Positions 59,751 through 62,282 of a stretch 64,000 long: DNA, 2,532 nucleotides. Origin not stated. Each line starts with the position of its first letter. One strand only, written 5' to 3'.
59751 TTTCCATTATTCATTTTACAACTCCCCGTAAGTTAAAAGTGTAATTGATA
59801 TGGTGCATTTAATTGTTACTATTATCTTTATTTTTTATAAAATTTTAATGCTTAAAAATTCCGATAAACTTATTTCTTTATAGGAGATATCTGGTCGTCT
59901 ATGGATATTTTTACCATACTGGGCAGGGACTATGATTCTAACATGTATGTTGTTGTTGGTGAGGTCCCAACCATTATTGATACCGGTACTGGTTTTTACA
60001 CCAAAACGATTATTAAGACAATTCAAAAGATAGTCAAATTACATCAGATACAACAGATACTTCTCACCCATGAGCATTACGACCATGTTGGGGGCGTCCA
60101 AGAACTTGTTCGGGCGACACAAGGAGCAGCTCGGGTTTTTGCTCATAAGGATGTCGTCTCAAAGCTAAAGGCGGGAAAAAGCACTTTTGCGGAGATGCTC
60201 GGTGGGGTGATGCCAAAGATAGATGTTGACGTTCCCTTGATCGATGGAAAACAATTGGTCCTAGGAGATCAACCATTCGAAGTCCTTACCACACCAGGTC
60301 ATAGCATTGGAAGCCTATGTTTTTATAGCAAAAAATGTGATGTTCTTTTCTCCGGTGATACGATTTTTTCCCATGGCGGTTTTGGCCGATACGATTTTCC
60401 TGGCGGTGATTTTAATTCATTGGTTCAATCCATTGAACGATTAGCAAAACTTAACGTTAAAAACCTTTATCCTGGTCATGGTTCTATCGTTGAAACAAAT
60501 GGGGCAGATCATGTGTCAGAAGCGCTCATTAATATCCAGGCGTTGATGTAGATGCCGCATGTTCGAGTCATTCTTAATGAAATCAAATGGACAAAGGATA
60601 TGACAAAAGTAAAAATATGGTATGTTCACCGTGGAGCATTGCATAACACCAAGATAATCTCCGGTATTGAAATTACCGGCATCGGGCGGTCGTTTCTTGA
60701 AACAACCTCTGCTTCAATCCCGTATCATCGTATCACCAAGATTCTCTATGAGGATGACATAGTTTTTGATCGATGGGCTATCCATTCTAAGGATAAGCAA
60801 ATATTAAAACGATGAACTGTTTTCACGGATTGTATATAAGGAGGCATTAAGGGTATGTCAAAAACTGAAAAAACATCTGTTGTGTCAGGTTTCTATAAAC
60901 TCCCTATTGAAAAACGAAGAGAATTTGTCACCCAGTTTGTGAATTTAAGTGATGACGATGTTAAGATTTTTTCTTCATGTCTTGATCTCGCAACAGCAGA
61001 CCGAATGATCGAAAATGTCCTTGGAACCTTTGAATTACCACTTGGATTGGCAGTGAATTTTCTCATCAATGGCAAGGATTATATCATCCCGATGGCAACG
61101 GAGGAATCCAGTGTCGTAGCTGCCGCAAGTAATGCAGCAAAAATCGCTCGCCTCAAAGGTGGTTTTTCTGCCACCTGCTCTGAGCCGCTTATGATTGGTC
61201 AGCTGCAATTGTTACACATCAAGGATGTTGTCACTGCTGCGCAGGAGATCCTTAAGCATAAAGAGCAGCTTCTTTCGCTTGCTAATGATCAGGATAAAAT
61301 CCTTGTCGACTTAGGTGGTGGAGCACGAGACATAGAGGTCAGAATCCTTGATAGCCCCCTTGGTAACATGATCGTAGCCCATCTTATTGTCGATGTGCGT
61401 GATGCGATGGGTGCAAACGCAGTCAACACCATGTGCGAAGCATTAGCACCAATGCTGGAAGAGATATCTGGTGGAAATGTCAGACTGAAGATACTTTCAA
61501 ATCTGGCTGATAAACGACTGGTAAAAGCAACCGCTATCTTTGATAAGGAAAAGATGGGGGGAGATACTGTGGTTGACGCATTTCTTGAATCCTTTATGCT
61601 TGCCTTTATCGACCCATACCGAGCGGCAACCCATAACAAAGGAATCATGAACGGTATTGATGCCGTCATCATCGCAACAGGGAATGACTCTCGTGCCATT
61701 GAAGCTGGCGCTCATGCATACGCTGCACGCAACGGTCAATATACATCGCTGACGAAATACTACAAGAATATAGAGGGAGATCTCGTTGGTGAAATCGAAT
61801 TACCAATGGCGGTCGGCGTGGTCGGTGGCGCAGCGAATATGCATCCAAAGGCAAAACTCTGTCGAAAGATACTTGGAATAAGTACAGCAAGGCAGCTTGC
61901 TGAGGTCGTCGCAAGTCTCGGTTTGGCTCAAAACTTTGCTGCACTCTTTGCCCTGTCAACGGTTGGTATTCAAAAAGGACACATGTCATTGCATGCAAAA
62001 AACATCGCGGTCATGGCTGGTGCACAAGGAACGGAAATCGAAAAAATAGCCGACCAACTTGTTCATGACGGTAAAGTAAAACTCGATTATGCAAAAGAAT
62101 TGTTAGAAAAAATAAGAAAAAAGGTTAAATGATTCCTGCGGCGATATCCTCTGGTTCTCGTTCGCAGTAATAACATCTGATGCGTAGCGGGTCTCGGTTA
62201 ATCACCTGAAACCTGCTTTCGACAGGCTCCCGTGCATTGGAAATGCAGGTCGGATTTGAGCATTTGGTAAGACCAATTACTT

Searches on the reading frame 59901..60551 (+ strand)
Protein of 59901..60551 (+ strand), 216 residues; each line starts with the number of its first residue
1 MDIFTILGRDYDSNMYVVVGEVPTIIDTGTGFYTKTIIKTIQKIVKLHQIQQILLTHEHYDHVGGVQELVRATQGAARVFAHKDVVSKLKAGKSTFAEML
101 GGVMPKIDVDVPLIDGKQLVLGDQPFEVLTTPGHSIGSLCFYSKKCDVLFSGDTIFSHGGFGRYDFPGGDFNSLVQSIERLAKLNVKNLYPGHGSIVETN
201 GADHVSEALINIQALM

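Call 41: search_protein_families(library=pfam, proteins=[window:59901-60551:+], max_evalue=0.00001)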
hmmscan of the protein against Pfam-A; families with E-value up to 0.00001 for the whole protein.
window:59901-60551:+ (216 aa): 3 families
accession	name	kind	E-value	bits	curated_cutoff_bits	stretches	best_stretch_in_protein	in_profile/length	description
PF00753.33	Lactamase_B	-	1.5e-29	103.8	22.7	1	11-193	4-196/196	Metallo-beta-lactamase superfamily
PF19583.5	ODP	-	9.3e-12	45.6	27.2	1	13-158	3-140/194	ODP family beta lactamase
PF12706.13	Lactamase_B_2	-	1.7e-10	41.3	27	1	26-124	5-101/200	Beta-lactamase superfamily domain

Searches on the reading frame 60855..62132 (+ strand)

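Call 41: search_protein_families(library=pfam, proteins=[window:60855-62132:+], max_evalue=0.00001)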
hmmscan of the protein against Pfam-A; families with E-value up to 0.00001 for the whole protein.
window:60855-62132:+ (425 aa): 1 family
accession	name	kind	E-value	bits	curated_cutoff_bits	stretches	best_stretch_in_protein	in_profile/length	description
PF00368.23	HMG-CoA_red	-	4e-110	368.8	27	1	18-381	2-368/368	Hydroxymethylglutaryl-coenzyme A reductase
